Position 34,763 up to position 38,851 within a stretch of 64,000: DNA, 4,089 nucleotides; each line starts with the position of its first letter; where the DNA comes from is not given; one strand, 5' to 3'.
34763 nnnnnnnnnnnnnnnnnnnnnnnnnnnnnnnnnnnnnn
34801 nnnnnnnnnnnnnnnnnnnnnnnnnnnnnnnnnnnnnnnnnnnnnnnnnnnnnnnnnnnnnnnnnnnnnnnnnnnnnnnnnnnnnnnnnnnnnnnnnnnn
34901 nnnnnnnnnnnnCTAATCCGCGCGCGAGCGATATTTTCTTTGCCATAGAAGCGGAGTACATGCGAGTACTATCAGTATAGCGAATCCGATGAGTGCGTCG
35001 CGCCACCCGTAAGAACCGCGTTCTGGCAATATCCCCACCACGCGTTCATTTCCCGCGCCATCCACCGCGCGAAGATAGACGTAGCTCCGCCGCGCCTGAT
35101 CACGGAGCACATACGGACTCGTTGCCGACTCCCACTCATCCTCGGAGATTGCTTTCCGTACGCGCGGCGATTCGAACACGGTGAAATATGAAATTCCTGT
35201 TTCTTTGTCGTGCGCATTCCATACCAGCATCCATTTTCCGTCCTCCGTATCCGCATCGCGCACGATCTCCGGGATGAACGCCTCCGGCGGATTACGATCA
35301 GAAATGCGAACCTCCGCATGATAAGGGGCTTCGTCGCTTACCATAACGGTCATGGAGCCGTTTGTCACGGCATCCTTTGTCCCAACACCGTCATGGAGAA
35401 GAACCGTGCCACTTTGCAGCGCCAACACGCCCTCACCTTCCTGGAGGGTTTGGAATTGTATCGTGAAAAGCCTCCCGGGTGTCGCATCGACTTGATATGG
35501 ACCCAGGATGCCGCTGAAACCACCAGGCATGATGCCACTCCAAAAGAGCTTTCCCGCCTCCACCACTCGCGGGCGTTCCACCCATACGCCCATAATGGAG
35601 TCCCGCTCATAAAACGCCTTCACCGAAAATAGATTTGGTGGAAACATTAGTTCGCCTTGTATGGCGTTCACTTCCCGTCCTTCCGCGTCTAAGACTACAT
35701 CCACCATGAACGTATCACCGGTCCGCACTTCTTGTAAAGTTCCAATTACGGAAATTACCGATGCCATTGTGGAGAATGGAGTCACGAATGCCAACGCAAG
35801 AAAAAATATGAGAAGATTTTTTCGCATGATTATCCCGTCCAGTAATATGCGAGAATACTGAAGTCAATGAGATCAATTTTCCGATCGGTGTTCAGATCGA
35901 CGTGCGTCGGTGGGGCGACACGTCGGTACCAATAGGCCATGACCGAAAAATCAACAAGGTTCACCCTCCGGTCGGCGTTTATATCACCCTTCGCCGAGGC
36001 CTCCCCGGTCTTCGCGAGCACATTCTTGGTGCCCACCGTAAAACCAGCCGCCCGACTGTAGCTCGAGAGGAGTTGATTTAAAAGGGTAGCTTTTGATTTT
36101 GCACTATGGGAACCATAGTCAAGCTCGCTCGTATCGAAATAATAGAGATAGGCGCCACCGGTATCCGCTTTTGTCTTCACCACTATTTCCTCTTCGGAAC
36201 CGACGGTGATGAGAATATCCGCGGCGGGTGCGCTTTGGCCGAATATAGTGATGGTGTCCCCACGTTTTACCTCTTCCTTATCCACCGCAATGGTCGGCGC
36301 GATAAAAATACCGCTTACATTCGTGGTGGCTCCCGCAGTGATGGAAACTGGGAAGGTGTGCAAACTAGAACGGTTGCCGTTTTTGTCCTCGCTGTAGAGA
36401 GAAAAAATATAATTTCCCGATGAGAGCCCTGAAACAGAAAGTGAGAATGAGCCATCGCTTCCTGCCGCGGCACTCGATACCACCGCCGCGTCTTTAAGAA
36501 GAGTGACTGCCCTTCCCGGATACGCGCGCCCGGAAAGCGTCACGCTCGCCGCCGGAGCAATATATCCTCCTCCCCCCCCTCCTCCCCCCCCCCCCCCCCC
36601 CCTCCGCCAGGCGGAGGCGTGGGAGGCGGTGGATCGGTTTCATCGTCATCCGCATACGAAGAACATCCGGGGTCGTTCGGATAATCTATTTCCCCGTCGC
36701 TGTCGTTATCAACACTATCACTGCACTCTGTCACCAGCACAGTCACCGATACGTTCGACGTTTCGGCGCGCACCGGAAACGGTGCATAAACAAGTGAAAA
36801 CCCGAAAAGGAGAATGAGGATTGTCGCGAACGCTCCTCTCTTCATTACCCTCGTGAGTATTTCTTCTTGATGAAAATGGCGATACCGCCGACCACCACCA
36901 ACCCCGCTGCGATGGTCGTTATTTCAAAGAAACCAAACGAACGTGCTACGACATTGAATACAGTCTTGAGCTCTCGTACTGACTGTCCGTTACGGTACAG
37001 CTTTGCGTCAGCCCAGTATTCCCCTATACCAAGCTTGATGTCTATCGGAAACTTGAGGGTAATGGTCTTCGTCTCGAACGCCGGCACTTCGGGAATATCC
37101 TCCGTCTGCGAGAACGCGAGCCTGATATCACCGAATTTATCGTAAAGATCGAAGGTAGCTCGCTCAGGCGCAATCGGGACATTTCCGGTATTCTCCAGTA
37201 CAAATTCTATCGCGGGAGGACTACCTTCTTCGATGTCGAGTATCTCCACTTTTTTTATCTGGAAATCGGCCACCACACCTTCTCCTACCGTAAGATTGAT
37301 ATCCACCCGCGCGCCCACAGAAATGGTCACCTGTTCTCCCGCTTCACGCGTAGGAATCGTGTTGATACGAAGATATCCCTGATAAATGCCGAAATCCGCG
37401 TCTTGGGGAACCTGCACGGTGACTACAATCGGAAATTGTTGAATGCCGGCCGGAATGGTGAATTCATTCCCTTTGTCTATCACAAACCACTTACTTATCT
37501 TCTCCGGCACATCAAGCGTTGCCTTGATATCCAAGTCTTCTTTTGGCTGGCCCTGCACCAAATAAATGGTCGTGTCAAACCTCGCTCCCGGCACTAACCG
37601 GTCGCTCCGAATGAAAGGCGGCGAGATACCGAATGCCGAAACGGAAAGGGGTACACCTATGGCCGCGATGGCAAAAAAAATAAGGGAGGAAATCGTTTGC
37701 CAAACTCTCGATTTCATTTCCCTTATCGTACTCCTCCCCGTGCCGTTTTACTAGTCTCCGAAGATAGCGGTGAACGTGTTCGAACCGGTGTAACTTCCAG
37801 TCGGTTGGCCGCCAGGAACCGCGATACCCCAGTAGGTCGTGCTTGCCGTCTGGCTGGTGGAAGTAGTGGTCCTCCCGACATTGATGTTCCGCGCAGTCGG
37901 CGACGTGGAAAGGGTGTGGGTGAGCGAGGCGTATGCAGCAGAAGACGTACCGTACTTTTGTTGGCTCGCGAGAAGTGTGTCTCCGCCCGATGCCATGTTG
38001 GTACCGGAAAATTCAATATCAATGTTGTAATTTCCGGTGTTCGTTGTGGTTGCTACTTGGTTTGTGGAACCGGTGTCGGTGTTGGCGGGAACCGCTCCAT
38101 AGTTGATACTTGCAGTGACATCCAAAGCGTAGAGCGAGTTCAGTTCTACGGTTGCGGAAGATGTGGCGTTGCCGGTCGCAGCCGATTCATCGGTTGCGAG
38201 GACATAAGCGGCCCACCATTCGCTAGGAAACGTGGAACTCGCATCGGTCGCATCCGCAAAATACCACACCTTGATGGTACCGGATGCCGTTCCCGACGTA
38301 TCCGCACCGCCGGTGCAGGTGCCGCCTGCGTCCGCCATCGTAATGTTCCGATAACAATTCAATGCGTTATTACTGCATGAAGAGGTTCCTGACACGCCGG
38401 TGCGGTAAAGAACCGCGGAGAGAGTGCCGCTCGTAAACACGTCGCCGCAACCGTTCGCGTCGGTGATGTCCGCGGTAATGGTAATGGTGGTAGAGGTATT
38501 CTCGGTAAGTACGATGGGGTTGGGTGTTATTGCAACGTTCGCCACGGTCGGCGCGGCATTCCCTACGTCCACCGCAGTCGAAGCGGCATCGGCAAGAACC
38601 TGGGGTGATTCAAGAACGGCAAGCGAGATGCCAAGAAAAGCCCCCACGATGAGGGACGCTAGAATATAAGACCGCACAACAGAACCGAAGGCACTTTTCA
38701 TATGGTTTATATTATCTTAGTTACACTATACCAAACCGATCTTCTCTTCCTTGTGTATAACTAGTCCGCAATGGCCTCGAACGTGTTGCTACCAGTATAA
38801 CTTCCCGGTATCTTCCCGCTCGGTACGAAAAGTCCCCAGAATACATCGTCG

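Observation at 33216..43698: Minus-strand surface-protein cluster with cohesin-like and dockerin modules plus a 1645-aa giant protein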

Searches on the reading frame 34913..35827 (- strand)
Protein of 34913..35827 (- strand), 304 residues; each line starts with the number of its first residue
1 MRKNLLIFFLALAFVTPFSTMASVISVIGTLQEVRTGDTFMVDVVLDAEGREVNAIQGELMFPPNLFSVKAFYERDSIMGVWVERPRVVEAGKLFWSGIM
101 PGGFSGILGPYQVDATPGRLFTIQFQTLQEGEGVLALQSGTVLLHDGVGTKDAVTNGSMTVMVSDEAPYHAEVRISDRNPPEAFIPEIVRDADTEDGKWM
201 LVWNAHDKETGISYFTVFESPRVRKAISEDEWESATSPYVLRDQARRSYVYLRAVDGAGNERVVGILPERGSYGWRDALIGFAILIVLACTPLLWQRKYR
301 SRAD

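Call 3: search_protein_families(library=pfam, proteins=[window:34913-35827:-], max_evalue=1)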
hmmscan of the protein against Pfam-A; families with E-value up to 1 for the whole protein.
window:34913-35827:- (304 aa): 1 family
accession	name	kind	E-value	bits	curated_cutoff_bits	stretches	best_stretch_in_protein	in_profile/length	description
PF02678.22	Pirin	-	0.21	12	26.1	0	135-179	55-99/108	Pirin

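Call 4: search_protein_families(library=ncbifam, proteins=[window:34913-35827:-], max_evalue=1)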
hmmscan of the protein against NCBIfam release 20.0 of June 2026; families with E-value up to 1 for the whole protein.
window:34913-35827:- (304 aa): 2 families
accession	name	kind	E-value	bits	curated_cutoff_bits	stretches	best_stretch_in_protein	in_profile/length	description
NF047446.1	barrel_OmpL47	domain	0.048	14.1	40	1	226-261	24-58/68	OmpL47-type beta-barrel domain-containing protein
NF033671.1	polymyxin_MCR7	exception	0.21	10.1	1250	0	4-49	11-55/539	MCR-7 family phosphoethanolamine--lipid A transferase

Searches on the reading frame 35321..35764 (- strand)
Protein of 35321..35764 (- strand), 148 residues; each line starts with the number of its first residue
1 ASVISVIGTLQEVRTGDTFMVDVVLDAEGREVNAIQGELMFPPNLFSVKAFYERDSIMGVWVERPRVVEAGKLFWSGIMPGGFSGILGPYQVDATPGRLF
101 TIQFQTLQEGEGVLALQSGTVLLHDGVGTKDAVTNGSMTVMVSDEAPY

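Call 8: search_solved_structures(query=window:35321-35764:-, max_evalue=10, show_alignments=2)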
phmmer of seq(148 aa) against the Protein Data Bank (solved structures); distinct sequences matched with E-value up to 10: 0.

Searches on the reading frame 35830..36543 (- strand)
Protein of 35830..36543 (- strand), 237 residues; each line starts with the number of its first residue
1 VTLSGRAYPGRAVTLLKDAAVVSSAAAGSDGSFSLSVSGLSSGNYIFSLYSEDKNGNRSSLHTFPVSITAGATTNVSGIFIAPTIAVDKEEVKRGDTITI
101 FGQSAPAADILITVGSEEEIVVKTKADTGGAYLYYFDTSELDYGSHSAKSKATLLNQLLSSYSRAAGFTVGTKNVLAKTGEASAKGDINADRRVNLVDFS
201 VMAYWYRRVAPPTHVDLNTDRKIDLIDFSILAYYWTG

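Call 3: search_protein_families(library=pfam, proteins=[window:35830-36543:-], max_evalue=1)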
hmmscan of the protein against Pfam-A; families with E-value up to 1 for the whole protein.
window:35830-36543:- (237 aa): 6 families
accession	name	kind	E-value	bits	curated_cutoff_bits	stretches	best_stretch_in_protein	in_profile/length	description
PF17936.7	Big_6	-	3.4e-08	34.1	27.6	1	2-65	16-80/83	Bacterial Ig domain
PF00404.24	Dockerin_1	-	3.6e-05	24.3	22.9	2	185-232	1-53/57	Dockerin type I domain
PF19077.6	Big_13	-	0.0001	23.2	27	1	3-68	31-100/102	Bacterial Ig-like domain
PF22352.2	K319L-like_PKD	-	0.015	15.7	27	1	30-60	47-77/84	K319L-like, PKD domain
PF07495.19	Y_Y_Y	-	0.017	15.4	26.6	1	31-60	27-55/65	Y_Y_Y domain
PF16640.11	Big_3_5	-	0.37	11.8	35.5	1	7-60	26-79/88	Bacterial Ig-like domain (group 3)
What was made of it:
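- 35833..35991 (-): Dockerin module with two Ca2+-binding loops plus helices. Pfam PF00404 scores 24.3 bits against a cutoff of 22.9 (call 3).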

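Call 4: search_protein_families(library=ncbifam, proteins=[window:35830-36543:-], max_evalue=1)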
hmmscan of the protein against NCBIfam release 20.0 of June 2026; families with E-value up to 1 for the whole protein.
window:35830-36543:- (237 aa): 2 families
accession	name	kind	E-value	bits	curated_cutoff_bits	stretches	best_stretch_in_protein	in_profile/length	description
NF033510.3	Ca_tandemer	repeat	2.2e-07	31.2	50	1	2-59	34-96/96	Ca2+-stabilized repeat-containing adhesin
NF040520.1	Ig_like_BLP2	equivalog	0.028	12.6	750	1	18-61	455-498/730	Ig-like repeat protein Blp2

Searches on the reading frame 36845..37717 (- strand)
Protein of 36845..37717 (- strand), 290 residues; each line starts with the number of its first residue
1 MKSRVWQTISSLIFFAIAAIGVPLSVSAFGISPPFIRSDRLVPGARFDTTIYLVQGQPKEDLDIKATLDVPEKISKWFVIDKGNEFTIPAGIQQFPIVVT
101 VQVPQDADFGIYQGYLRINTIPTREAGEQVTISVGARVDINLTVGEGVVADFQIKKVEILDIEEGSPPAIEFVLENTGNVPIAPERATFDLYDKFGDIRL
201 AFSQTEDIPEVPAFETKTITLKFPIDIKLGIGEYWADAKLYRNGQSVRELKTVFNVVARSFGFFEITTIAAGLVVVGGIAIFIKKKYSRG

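Call 3: search_protein_families(library=pfam, proteins=[window:36845-37717:-], max_evalue=1)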
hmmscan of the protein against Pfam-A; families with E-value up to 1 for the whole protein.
window:36845-37717:- (290 aa): 4 families
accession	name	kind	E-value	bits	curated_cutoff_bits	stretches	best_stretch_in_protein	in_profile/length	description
PF22680.2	Glyco_hydro_123_N_2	-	0.021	15.1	27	1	79-119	102-141/142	Glycoside hydrolase 123 N-terminal domain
PF03168.19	LEA_2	-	0.064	14.2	25.4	0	175-245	5-71/98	Late embryogenesis abundant protein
PF06280.18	fn3_5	-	0.07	14.3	27.6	0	83-119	61-99/112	Fn3-like domain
PF17477.7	Rota_VP4_MID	-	0.18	11.6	25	0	233-263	105-135/238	Rotavirus VP4 membrane interaction domain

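Call 4: search_protein_families(library=ncbifam, proteins=[window:36845-37717:-], max_evalue=1)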
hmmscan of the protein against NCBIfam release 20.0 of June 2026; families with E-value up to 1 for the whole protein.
window:36845-37717:- (290 aa): 1 family
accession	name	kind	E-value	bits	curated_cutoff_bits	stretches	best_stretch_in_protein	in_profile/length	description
TIGR02186.1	alph_Pro_TM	hypoth_equivalog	0.046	12.9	255.25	1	220-268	185-231/261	TIGR02186 family protein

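Call 46: find_homologous_proteins(query=window:36845-37717:-)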
Query window:36845-37717:- (290 aa): 268 proteins with E <= 0.001 among 2731 candidates; the best 120 are listed.
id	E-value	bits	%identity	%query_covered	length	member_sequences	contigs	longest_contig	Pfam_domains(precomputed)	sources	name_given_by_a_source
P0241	7.6e-185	631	100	100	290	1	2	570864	-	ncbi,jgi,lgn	-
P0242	2.1e-105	370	60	92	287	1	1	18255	-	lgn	-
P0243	5.0e-104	366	55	97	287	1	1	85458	-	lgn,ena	-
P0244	7.0e-104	365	56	99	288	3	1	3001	-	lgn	-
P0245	4.0e-103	363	57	99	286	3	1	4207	-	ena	-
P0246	9.9e-103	361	56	94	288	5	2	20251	-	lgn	-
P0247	6.2e-102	359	59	85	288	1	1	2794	-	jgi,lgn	jgi:hypothetical protein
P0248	6.6e-102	359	59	92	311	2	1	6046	-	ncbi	-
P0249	6.6e-102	359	61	89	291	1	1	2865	-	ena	-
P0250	2.2e-101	357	58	97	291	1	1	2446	-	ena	-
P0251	4.0e-101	356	57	96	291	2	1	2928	-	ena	-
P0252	6.0e-101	355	58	97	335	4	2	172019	-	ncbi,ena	-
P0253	7.1e-101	355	60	83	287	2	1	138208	-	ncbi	ncbi:MAG: hypothetical protein AAB495_02740 [Patescibacteria group bacterium]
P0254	1.3e-100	354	54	99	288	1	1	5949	-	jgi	jgi:hypothetical protein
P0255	1.8e-100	354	59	92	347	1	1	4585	-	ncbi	-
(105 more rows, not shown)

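Call 49: search_protein_families(library=pfam, alignment_id=A4, max_evalue=1)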
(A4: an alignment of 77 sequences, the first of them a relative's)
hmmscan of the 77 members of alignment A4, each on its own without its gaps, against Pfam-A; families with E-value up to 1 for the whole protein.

A. member 1, P0241 (290 aa): 4 families
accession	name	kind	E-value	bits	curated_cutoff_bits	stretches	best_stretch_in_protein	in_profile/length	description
PF22680.2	Glyco_hydro_123_N_2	-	0.021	15.1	27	1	79-119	102-141/142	Glycoside hydrolase 123 N-terminal domain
PF03168.19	LEA_2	-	0.064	14.2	25.4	0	175-245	5-71/98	Late embryogenesis abundant protein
PF06280.18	fn3_5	-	0.07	14.3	27.6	0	83-119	61-99/112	Fn3-like domain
PF17477.7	Rota_VP4_MID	-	0.18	11.6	25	0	233-263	105-135/238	Rotavirus VP4 membrane interaction domain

B. families by the number of members that match (of 77 scanned): 80 families (the first 25 are shown)
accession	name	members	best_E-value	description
PF22680.2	Glyco_hydro_123_N_2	37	0.0023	Glycoside hydrolase 123 N-terminal domain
PF15418.12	DUF4625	18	0.00066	Domain of unknown function (DUF4625)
PF09608.15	Alph_Pro_TM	6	6.8e-06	Putative transmembrane protein (Alph_Pro_TM)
PF19543.5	GH123_N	6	0.063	Glycoside hydrolase 123, N-terminal domain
PF10633.15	NPCBM_assoc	5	0.023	NPCBM-associated, NEW3 domain of alpha-galactosidase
PF11611.13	DUF4352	5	0.08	Domain of unknown function (DUF4352)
PF21621.3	MPI_cupin_dom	4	0.0091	Mannose-6-phosphate isomerase, cupin domain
PF00746.26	Gram_pos_anchor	4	0.015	LPXTG cell wall anchor motif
PF03168.19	LEA_2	3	0.00014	Late embryogenesis abundant protein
PF08522.16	BT_3987-like_N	3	0.0013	BT_3987-like, N-terminal domain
PF20009.4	GEVED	3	0.0019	GEVED domain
PF06280.18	fn3_5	3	0.0043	Fn3-like domain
PF10102.14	DUF2341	3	0.019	Domain of unknown function (DUF2341)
PF14524.12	Wzt_C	3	0.032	Wzt C-terminal domain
PF16116.10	DUF4832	2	0.00029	Domain of unknown function (DUF4832)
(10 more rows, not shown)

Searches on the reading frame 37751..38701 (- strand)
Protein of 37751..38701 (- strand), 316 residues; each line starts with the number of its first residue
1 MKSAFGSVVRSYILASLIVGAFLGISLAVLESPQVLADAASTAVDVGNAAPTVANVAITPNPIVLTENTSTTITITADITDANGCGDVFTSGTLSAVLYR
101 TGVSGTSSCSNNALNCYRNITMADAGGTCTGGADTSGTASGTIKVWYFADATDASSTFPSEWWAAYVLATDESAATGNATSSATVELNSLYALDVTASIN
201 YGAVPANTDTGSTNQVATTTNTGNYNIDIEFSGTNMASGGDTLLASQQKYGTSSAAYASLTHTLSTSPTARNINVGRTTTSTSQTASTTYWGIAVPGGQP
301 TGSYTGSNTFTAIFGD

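Call 3: search_protein_families(library=pfam, proteins=[window:37751-38701:-], max_evalue=1)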
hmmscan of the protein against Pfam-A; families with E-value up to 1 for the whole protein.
window:37751-38701:- (316 aa): 1 family
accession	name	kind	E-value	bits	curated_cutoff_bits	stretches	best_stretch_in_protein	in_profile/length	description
PF22074.2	Cep192_D5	-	0.1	12.6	27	1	55-83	58-86/178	Cep192 domain 5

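Call 4: search_protein_families(library=ncbifam, proteins=[window:37751-38701:-], max_evalue=1)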
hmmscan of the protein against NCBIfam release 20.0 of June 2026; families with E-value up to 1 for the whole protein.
window:37751-38701:- (316 aa): 0 families

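Call 31: find_homologous_proteins(query=window:37751-38701:-)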
Query window:37751-38701:- (316 aa): 132 proteins with E <= 0.001 among 8000 candidates; the best 120 are listed.
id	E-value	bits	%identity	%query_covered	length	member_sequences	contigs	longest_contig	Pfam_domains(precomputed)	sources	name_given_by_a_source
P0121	2.1e-190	649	100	100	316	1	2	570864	-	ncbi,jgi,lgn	-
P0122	1.2e-109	384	64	97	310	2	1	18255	-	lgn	-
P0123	4.2e-104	366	59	97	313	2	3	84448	-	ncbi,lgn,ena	ncbi:MAG: hypothetical protein AAB631_00740 [Patescibacteria group bacterium]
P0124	1.1e-103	365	60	99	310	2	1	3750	-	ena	-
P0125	2.5e-103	364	66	89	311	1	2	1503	-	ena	-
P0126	4.7e-103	363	61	99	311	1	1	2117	-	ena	-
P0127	3.1e-102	360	64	89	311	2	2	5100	-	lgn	-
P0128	7.2e-100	352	60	97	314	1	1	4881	-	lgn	-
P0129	2.3e-99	350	60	97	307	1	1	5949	-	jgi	jgi:hypothetical protein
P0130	5.0e-98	346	59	96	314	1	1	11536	-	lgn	-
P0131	6.1e-98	346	59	97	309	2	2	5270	-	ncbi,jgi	jgi:hypothetical protein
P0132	6.4e-98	346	59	98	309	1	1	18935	-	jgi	jgi:hypothetical protein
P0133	9.4e-98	345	59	94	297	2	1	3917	-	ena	-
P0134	8.0e-97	342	60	97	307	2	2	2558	-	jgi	jgi:hypothetical protein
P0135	8.0e-96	339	57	98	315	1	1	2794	-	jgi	jgi:hypothetical protein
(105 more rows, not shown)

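Call 39: predict_structure(alignment_id=A3)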
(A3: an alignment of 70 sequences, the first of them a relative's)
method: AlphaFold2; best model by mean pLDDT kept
length: 316 residues; sequences in the alignment: 70
mean_pLDDT: 92.7   pTM: 0.79
mean pLDDT of the five models: 92.7, 92.1, 91.9, 91.9, 91.5
residues with pLDDT >= 90: 255; 70-90: 50; 50-70: 9; < 50: 2
segments of 3 or more residues with pLDDT < 50: none
pLDDT, mean of each block of 10 residues (from residue 1): 61 85 80 70 93 98 96 98 95 97 87 96 91 92 98 95 98 97 95 94 96 94 97 97 98 96 98 94 94 97 97 94
secondary structure, 60 per line:
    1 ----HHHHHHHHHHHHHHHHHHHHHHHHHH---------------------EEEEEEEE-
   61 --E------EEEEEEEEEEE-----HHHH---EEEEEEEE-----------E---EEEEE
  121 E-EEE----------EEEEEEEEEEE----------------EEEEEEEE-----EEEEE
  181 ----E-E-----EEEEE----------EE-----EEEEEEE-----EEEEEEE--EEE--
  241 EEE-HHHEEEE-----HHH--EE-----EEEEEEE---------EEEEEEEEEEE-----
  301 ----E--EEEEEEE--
elements in order: H5-30 E52-59 E70-80 H86-89 E93-100 E116-121 E123-125 E136-146 E163-170 E176-180 E193-197 E215-221 E227-233 E236-238 E241-243 E248-251 E269-275 E285-295 E308-314
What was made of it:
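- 37751..38701 (-): G5: small Thr/Ser-rich exported protein (316 aa). It has two beta-sandwich domains behind an N-terminal hydrophobic helix. The AF2 model has pLDDT 92.7 (call 39).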

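Call 42: fold_search(model_id=the predicted structure, library=pdb)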
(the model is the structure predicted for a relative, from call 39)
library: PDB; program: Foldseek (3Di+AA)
matches with E <= 10: 1372; with E <= 0.001: 14
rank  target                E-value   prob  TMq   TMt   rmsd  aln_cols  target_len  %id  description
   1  4be6_A                3.9e-05  1.00  0.21  0.28  20.7       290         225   12  V. cholera biofilm scaffolding protein RbmA (released 2013-12-18)
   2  1jv2_A                5.7e-05  1.00  0.29  0.13  14.9       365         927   10  CRYSTAL STRUCTURE OF THE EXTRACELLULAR SEGMENT OF INTEGRIN ALPHAVBETA3 (released 2001-10-17)
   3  4kkq_A                7.0e-05  1.00  0.22  0.29  20.6       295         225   12  Crystal structure of Vibrio cholerae RbmA (crystal form 1) (released 2013-05-22)
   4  4be5_A                1.1e-04  0.99  0.20  0.27  20.9       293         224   13  V. cholera biofilm scaffolding protein RbmA (released 2013-12-18)
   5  3fcs_C                1.1e-04  0.99  0.29  0.13  14.4       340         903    8  Structure of complete ectodomain of integrin aIIBb3 (released 2009-01-20)
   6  4kkp_B                1.1e-04  0.98  0.21  0.26  21.2       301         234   12  Crystal structure of Vibrio cholerae RbmA (crystal form 2) (released 2013-05-22)
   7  4kkr_A                3.4e-04  0.98  0.21  0.27  20.1       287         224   13  Crystal structure of Vibrio cholerae RbmA (crystal form 3) (released 2013-05-22)
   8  2ec8                  3.6e-04  0.98  0.21  0.15  14.6       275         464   11  Crystal structure of the exctracellular domain of the receptor tyrosine kinase, Kit (released 2007-08-07)
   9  4kkp_A                4.0e-04  0.97  0.20  0.26  21.1       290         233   12  Crystal structure of Vibrio cholerae RbmA (crystal form 2) (released 2013-05-22)
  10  7nxd_A                4.2e-04  0.98  0.30  0.14  14.5       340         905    6  Cryo-EM structure of human integrin alpha5beta1 in the half-bent conformation (released 2021-08-25)
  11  8zdg_A                5.8e-04  0.92  0.25  0.12  13.0       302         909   10  Cryo-EM structure of the integrin avb3 with CWHM-12, conformation 1 (released 2025-10-22)
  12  9l07_L                6.2e-04  0.92  0.18  0.24  12.8       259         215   12  The local refined map of SARS-CoV-2 EG.5.1 Variant Spike protein complexed with antibody XGi-203 (released 2025-12-10)
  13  7wph_D                7.6e-04  0.92  0.20  0.27  13.3       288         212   12  SARS-CoV2 RBD bound to Fab06 (released 2022-03-30)
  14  5wkz_L                9.9e-04  0.84  0.19  0.25  13.6       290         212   11  VH1-69 germline antibody predicted from CR6261 (released 2018-08-01)
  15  7s4s_L                1.1e-03  0.87  0.20  0.27  13.8       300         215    7  Crystal Structure of SARS-CoV-2 S receptor-binding domain (RBD) in complex CoV11 Fab (released 2021-09-22)
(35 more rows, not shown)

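Call 45: search_protein_families(library=pfam, alignment_id=A3, max_evalue=1)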
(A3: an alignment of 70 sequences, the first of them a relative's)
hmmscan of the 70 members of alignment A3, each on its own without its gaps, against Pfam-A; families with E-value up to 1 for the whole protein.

A. member 1, P0121 (316 aa): 1 family
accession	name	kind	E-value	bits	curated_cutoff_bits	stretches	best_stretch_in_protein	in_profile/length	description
PF22074.2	Cep192_D5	-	0.1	12.6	27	1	55-83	58-86/178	Cep192 domain 5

B. families by the number of members that match (of 70 scanned): 19 families
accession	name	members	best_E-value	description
PF06280.18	fn3_5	9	0.0019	Fn3-like domain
PF22074.2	Cep192_D5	2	0.1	Cep192 domain 5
PF16942.10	CclA_1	2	0.1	Putative cyclic bacteriocin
PF22680.2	Glyco_hydro_123_N_2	2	0.14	Glycoside hydrolase 123 N-terminal domain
PF19811.4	DUF6294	1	0.032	Family of unknown function (DUF6294)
PF14466.11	PLCC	1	0.066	PLAT/LH2 and C2-like Ca2+-binding lipoprotein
PF05189.18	RTC_insert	1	0.1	RNA 3'-terminal phosphate cyclase (RTC), insert domain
PF03994.20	DUF350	1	0.11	Domain of Unknown Function (DUF350)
PF07578.16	LAB_N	1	0.11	Lipid A Biosynthesis N-terminal domain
PF08308.17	PEGA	1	0.12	PEGA domain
PF19524.4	DUF6054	1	0.15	Family of unknown function (DUF6054)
PF24705.1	DUF7668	1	0.15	Domain of unknown function (DUF7668)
PF10772.14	Phage_HP1_Orf24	1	0.19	Bacteriophage HP1, Orf24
PF17766.7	fn3_6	1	0.23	Fibronectin type-III domain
PF22974.1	DUF7029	1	0.23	Domain of unknown function (DUF7029)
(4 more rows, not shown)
